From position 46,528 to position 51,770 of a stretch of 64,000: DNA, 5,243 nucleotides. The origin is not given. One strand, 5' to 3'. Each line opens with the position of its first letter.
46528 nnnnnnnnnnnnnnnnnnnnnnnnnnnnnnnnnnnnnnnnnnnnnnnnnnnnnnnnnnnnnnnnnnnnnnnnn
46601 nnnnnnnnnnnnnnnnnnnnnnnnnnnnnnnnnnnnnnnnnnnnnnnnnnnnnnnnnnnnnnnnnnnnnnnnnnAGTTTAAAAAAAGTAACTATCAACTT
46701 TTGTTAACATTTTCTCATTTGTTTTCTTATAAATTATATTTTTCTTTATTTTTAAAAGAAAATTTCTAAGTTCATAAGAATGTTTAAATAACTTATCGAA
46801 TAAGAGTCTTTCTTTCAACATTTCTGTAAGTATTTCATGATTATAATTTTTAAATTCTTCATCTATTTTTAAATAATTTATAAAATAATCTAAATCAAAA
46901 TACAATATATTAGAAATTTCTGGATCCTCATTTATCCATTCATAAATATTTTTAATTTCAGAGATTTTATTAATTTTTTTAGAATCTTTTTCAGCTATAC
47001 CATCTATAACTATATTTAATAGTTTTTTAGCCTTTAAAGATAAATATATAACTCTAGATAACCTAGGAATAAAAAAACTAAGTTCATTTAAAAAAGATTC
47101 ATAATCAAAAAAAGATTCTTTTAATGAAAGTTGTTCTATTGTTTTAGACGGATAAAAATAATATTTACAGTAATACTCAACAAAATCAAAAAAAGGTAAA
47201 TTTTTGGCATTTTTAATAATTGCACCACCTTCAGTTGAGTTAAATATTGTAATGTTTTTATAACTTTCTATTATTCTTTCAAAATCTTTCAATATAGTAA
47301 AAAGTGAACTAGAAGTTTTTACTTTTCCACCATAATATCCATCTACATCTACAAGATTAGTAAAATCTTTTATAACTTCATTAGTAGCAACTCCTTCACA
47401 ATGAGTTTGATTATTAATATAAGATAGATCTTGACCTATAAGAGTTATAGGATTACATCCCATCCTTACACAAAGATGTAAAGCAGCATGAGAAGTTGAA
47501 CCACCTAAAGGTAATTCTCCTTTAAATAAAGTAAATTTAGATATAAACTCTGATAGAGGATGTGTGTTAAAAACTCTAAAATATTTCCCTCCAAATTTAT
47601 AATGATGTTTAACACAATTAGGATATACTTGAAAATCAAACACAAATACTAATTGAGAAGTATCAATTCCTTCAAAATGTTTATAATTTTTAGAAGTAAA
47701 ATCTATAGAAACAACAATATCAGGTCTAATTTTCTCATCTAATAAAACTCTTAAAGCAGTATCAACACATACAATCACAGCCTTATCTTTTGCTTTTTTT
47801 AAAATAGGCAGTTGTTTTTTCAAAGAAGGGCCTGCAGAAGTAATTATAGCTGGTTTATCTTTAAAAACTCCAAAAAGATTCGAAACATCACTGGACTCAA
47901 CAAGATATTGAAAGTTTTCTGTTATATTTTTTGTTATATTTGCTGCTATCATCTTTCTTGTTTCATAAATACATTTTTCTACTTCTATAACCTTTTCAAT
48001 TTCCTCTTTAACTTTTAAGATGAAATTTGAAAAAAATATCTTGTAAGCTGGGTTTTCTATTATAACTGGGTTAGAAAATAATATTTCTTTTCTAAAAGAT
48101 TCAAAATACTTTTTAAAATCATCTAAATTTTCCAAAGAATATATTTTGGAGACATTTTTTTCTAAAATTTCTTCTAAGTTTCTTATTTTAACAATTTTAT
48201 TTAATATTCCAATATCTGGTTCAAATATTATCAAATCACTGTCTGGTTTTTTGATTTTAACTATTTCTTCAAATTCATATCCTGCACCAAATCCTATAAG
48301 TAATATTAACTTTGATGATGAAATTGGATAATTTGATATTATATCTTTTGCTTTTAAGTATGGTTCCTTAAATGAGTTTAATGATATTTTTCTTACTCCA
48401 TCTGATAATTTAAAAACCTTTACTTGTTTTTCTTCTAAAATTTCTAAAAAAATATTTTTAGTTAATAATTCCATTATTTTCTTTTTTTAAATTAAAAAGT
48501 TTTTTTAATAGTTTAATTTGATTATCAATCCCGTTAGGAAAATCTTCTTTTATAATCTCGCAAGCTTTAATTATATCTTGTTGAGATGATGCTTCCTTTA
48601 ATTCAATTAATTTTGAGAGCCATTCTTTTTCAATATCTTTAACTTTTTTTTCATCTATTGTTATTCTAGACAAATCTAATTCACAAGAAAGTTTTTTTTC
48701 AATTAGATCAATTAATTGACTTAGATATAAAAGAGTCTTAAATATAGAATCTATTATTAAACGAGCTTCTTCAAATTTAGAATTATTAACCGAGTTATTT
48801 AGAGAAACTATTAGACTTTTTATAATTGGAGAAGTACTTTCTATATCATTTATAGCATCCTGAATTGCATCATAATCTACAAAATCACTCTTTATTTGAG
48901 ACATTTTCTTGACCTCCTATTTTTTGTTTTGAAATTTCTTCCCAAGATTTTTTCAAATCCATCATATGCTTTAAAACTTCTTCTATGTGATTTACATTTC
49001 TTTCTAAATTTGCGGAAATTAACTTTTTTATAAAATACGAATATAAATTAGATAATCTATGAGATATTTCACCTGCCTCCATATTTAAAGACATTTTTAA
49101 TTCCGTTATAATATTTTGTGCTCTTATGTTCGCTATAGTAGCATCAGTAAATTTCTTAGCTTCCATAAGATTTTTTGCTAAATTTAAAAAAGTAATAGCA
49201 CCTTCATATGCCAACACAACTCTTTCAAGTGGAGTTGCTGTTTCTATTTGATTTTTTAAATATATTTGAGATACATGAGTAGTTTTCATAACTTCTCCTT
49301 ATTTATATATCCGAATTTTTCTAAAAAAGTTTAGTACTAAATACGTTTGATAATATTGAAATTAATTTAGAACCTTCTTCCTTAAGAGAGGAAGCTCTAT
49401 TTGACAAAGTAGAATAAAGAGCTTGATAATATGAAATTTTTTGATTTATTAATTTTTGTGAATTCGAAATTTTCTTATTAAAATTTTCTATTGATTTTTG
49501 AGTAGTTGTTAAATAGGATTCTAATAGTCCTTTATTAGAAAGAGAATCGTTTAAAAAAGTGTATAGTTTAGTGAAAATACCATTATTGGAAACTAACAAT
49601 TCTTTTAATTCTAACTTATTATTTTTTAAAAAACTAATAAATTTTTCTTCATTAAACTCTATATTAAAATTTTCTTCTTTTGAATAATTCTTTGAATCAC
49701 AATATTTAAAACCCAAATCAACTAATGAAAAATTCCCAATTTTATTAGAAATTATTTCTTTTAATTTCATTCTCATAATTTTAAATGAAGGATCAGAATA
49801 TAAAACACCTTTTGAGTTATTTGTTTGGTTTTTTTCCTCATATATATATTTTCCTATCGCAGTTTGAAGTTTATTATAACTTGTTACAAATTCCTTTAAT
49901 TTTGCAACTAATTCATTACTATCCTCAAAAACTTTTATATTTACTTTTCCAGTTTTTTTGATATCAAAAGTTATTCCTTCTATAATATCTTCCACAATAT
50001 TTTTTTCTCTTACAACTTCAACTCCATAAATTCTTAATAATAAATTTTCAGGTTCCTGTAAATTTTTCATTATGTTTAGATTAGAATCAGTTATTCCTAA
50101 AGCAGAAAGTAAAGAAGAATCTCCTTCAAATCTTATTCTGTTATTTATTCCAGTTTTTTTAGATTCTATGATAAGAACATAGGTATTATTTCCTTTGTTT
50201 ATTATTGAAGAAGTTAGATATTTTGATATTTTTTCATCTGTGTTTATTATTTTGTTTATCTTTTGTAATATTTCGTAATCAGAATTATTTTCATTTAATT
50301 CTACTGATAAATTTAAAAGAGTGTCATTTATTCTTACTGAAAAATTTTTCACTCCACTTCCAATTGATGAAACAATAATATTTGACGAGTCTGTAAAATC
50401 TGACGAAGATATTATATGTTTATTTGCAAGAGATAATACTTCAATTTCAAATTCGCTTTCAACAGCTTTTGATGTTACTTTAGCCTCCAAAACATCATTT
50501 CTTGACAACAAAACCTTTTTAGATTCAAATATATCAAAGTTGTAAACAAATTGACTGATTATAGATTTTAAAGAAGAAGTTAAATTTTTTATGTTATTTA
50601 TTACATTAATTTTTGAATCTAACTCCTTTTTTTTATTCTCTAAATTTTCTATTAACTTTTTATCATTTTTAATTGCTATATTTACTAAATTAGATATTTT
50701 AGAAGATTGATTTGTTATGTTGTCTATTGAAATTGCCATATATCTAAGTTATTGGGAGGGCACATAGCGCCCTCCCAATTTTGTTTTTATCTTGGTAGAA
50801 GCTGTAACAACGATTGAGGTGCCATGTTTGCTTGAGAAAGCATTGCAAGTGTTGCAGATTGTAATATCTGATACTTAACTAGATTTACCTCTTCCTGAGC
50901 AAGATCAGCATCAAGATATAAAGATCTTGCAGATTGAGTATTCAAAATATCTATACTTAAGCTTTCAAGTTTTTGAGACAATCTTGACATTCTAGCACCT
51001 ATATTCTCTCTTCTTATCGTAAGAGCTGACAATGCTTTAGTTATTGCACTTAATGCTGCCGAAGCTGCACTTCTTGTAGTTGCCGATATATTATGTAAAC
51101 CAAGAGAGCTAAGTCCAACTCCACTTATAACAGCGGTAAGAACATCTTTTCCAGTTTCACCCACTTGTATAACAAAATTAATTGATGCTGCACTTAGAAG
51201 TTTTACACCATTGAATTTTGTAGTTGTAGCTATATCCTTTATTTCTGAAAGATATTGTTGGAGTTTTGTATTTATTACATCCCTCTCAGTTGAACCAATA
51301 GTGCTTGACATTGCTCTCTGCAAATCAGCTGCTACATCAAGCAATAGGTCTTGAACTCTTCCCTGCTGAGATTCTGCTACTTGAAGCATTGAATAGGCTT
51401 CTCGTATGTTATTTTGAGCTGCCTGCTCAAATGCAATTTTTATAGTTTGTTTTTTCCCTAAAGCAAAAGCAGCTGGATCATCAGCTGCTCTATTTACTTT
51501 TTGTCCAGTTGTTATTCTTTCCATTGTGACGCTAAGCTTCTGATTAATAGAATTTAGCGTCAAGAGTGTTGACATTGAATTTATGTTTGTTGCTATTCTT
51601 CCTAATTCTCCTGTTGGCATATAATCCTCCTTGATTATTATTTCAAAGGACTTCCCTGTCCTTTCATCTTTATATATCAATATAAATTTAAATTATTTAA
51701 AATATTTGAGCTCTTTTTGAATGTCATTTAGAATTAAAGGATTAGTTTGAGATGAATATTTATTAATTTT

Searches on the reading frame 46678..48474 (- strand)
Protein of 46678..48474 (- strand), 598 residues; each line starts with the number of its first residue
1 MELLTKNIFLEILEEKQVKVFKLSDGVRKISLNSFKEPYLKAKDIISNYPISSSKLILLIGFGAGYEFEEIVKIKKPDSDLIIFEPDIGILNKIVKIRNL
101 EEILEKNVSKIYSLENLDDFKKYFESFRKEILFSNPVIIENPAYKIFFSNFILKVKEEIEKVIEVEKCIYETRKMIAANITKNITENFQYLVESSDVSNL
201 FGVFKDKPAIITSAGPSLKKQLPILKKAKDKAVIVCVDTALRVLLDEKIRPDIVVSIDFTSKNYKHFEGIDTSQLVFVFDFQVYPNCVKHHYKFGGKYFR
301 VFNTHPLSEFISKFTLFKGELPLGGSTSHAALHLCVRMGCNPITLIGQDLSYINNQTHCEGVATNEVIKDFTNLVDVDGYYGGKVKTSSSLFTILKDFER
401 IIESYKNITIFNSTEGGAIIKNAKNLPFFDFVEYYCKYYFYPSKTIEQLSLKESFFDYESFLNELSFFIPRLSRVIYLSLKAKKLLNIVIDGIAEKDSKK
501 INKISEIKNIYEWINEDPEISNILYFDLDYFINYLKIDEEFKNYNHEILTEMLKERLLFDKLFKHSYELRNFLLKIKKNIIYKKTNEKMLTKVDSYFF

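Call 52: search_protein_families(library=ncbifam, proteins=[window:46678-48474:-], max_evalue=0.001)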
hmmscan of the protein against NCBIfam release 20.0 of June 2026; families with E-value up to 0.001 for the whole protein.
window:46678-48474:- (598 aa): 2 families
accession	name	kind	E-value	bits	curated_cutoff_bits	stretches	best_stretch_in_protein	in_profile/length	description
NF050051.1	FlagModPseD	domain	1e-30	107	670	1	56-586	74-627/640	flagellin modification protein PseD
NF040608.1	division_SteA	equivalog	4.6e-05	22.5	150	1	164-256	122-216/369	putative cytokinetic ring protein SteA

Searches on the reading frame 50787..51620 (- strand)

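Call 52: search_protein_families(library=ncbifam, proteins=[window:50787-51620:-], max_evalue=0.001)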
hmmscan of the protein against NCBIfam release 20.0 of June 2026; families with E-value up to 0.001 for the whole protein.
window:50787-51620:- (277 aa): 28 families (the best 25 are shown)
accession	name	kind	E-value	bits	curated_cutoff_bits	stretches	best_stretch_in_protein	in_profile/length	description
NF009444.0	PRK12802.1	equivalog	1.6e-35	123.1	332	1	9-275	5-281/282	flagellin domain-containing protein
NF009449.0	PRK12807.1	subfamily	1e-30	107.3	347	1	8-275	2-286/287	flagellin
NF009448.0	PRK12806.1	equivalog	2.1e-28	99.4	531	2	9-179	5-175/475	flagellin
NF038071.1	lat_flg_LafA_2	exception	5e-28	98.3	365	1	9-269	5-277/284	lateral flagellin LafA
NF006467.0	PRK08869.1-2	subfamily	1e-27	97.3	443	2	9-174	5-171/400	flagellin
NF005294.0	PRK06819.1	subfamily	1.5e-25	90.5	387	2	10-185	6-180/376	FliC/FljB family flagellin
NF006470.0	PRK08869.1-5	equivalog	6e-25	88.2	423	2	9-155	4-150/388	flagellin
NF009446.0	PRK12804.1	subfamily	8.9e-24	84.5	352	2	8-175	2-179/301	flagellin Hag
NF006468.0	PRK08869.1-3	subfamily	5e-23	81.8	436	2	175-275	277-377/378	polar flagellin E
NF006466.0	PRK08869.1-1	subfamily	2.9e-22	79.7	426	2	9-155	5-151/377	flagellin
NF009450.0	PRK12808.1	equivalog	3.1e-22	79.8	476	2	8-183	2-178/476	flagellin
NF009447.0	PRK12805.1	equivalog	1.1e-19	71.1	404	1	9-275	3-285/287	FliC/FljB family flagellin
NF006469.0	PRK08869.1-4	equivalog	4.5e-19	69.1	627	2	9-157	5-153/377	flagellin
NF010116.0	PRK13589.1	subfamily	7.9e-19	67.8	983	2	8-190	4-186/576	flagellin A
NF005953.0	PRK08026.1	subfamily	1.9e-18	67.3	619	2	12-179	6-174/548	FliC/FljB family flagellin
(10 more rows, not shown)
